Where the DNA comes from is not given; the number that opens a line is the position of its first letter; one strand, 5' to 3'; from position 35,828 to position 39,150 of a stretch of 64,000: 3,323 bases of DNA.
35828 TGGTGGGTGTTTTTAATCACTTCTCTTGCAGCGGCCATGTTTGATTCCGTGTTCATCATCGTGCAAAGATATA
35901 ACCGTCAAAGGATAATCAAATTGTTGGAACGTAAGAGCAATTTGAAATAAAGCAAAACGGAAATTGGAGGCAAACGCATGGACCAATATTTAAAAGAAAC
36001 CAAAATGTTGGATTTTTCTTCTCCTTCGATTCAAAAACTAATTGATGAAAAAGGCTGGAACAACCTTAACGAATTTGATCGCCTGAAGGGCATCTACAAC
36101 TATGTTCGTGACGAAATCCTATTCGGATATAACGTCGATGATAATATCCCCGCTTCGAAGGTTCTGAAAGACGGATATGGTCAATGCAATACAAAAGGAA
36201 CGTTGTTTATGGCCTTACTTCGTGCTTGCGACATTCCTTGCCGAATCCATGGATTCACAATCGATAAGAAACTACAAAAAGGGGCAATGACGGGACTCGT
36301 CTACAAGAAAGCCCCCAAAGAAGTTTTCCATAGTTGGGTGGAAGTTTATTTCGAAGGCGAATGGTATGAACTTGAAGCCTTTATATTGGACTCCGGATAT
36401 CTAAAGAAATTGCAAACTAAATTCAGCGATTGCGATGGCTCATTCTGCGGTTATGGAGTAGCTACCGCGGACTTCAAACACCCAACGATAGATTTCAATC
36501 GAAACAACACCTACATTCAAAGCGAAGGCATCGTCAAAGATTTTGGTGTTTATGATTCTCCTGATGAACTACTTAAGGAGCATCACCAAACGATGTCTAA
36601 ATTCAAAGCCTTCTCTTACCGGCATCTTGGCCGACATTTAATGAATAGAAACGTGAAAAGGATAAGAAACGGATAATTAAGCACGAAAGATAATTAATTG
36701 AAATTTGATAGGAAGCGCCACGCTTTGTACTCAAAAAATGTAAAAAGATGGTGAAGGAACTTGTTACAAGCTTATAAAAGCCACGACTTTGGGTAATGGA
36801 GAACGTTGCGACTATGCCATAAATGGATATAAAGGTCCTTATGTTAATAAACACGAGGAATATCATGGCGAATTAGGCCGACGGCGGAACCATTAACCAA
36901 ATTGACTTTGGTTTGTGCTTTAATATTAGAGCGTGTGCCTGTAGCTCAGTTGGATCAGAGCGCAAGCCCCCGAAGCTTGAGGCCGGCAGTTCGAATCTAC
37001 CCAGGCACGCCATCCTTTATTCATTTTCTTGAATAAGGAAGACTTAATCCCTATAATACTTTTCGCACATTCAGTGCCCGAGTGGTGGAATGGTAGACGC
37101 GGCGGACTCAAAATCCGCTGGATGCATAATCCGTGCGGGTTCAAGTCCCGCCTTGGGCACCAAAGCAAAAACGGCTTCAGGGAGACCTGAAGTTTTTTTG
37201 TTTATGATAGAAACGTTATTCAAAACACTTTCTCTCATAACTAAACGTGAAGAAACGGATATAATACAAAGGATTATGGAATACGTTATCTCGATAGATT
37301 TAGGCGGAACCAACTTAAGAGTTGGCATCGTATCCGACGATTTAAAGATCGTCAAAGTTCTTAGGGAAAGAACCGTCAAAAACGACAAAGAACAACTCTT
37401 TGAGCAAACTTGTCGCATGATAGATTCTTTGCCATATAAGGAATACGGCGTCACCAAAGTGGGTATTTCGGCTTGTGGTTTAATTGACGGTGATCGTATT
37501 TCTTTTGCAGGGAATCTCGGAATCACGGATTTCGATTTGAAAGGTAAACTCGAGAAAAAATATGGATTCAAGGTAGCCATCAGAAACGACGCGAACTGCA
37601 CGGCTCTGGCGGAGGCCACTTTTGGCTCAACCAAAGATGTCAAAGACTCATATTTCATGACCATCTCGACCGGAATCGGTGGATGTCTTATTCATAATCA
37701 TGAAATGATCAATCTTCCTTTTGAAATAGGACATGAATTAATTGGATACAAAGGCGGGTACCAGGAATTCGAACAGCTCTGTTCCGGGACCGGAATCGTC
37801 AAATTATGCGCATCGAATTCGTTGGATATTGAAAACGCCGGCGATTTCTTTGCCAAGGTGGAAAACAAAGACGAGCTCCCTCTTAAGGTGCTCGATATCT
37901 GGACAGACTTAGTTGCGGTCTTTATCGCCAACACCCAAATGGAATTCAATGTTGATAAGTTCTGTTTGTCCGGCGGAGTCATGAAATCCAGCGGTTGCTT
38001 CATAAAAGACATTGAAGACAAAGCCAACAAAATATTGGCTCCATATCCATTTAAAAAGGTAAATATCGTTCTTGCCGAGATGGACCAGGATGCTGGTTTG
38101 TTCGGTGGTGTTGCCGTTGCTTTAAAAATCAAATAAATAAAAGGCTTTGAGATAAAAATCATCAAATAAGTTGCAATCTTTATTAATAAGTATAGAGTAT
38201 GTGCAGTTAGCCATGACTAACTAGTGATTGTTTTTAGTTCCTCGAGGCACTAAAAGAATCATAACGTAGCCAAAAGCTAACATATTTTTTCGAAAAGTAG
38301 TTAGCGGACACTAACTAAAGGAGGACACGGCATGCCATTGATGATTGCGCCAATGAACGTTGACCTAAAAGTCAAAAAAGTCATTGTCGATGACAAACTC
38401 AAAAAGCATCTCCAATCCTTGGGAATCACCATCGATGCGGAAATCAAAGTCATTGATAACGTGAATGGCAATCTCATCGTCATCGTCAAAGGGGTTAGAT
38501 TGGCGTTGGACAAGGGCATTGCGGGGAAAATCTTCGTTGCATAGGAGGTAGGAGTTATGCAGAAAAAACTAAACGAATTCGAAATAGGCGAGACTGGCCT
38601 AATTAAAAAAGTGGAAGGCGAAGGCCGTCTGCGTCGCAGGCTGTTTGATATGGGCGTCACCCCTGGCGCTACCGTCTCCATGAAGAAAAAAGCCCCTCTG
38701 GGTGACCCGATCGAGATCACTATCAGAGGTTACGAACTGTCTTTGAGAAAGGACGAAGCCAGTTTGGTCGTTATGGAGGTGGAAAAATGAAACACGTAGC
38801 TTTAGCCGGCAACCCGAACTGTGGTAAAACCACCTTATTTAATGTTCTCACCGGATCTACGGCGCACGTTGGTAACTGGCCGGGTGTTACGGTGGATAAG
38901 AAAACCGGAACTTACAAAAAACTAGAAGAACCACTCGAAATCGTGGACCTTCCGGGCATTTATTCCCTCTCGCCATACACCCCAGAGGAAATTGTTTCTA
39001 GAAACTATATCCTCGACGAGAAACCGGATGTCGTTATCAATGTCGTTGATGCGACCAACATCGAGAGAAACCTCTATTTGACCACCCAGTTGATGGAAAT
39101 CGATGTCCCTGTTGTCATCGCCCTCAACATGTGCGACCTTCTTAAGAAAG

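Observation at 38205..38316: Two copies of an 18-bp palindrome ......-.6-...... upstream of feoA-feoA-feoB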

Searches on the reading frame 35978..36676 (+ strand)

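Call 11: search_protein_families(library=pfam, proteins=[window:35978-36676:+])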
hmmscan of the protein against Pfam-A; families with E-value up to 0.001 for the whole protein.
window:35978-36676:+ (232 aa): 1 family
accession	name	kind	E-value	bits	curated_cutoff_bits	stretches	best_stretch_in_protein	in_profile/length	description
PF01841.26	Transglut_core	-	2e-16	60.7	23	1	30-133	12-107/108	Transglutaminase-like superfamily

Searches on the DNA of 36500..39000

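Call 4: search_rna_families(source=window, start=36500, end=39000, threshold=evalue, max_evalue=10)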
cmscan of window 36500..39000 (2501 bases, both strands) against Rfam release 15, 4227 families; matches with E-value up to 10: 7.
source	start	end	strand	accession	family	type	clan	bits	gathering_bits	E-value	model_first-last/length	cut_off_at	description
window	36935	37009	+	RF00005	tRNA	Gene; tRNA;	CL00001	56.9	29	4.9e-11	1-71/71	no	tRNA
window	37076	37159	+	RF00005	tRNA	Gene; tRNA;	CL00001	55.2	29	1.5e-10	1-71/71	no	tRNA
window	36530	36594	-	RF00069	SNORD24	Gene; snRNA; snoRNA; CD-box;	-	21.1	41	3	1-76/76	no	Small nucleolar RNA SNORD24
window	38061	38157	+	RF02991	GP20-a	Cis-reg;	-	19.9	47.2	2.6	1-97/97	no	GP20-a RNA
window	36526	36598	+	RF01192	SNORD11B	Gene; snRNA; snoRNA; CD-box;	CL00103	19.5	50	5.6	1-87/87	no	Small nucleolar RNA SNORD11B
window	37076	37160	-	RF04354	Plastid-ycf2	Cis-reg;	-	17.7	65.7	3.3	1-75/75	no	Plastid-ycf2 5UTR RNA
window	37828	37870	-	RF02227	sX8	Gene; sRNA;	-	17.2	50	3.6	1-82/82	no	Proteobacterial sRNA sX8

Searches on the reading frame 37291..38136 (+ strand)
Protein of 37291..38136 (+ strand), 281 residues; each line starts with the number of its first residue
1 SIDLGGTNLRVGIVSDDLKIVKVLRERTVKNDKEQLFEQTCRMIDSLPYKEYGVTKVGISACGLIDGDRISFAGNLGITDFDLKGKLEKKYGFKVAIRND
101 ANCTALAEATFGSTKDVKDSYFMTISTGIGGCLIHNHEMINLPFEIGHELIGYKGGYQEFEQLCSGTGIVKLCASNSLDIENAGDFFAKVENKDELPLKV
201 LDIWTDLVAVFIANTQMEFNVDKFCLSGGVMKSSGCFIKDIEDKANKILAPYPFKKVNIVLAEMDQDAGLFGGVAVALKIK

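Call 11: search_protein_families(library=pfam, proteins=[window:37291-38136:+])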
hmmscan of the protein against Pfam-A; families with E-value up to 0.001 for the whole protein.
window:37291-38136:+ (281 aa): 1 family
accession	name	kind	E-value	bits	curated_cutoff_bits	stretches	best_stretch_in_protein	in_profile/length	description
PF00480.26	ROK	-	2.7e-43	149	22.9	1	1-278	3-292/294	ROK family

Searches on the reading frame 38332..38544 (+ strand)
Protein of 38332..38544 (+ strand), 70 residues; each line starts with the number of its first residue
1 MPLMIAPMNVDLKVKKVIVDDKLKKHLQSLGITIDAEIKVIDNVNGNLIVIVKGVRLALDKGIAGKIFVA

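Call 11: search_protein_families(library=pfam, proteins=[window:38332-38544:+])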
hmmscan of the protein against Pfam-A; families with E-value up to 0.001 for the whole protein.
window:38332-38544:+ (70 aa): 1 family
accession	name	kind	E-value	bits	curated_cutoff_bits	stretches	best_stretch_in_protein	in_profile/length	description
PF04023.20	FeoA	-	1.3e-11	44.8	23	1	1-69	1-72/74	FeoA domain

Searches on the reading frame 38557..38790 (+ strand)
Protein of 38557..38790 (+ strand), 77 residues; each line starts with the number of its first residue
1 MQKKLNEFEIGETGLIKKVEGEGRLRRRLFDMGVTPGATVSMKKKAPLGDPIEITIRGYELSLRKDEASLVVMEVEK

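Call 11: search_protein_families(library=pfam, proteins=[window:38557-38790:+])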
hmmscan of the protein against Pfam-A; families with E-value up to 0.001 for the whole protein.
window:38557-38790:+ (77 aa): 1 family
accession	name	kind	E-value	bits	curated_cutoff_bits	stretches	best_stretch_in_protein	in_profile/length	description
PF04023.20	FeoA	-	4.1e-22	78.5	23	1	4-74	2-73/74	FeoA domain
